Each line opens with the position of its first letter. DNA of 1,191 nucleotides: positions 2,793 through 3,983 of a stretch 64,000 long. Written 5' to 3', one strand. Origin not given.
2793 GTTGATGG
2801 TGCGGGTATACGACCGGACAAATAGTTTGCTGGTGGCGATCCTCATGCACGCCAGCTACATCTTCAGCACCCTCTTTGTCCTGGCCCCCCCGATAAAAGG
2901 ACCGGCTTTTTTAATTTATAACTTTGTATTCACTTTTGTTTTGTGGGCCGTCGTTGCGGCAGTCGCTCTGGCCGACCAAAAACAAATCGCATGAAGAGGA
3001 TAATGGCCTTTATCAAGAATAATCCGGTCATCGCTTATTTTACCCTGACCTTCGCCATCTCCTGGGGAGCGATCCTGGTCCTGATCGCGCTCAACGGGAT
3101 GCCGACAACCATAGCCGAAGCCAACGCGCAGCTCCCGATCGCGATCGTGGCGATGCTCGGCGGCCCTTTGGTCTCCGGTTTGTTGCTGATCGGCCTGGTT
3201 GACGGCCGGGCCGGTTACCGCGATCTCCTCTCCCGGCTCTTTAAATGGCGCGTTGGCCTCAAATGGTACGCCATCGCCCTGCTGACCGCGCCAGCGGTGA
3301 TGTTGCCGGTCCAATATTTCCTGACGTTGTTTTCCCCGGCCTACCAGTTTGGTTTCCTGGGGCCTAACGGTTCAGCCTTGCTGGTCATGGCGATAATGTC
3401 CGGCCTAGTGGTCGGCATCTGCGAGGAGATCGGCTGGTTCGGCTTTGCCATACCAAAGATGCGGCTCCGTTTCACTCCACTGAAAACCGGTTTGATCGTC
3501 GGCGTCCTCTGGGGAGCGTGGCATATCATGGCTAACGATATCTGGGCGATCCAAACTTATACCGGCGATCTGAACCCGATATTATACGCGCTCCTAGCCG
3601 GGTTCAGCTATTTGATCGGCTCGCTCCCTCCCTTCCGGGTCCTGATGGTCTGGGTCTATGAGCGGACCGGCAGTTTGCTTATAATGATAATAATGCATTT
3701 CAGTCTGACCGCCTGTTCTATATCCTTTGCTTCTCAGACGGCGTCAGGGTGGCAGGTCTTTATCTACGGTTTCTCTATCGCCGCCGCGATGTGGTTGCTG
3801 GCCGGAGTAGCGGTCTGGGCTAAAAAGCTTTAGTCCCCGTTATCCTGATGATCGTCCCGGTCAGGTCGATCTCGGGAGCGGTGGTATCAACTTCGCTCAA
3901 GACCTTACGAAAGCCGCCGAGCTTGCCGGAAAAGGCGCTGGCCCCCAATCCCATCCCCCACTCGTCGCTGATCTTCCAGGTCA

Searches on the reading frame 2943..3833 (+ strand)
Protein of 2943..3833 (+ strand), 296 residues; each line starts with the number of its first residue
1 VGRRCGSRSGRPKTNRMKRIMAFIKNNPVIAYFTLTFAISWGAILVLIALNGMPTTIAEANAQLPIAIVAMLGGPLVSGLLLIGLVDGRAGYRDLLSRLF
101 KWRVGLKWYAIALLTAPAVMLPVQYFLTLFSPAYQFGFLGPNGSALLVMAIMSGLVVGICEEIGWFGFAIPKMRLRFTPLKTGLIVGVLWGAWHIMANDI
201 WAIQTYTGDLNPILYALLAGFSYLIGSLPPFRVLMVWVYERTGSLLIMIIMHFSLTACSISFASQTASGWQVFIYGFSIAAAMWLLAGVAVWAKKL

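Call 40: search_protein_families(library=pfam, proteins=[window:2943-3833:+], max_evalue=0.001)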
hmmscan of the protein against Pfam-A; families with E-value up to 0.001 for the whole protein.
window:2943-3833:+ (296 aa): 1 family
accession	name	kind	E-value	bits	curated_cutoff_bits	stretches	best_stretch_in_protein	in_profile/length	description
PF02517.21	Rce1-like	-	2.9e-12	47.2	22.4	1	145-255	3-90/93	Type II CAAX prenyl endopeptidase Rce1-like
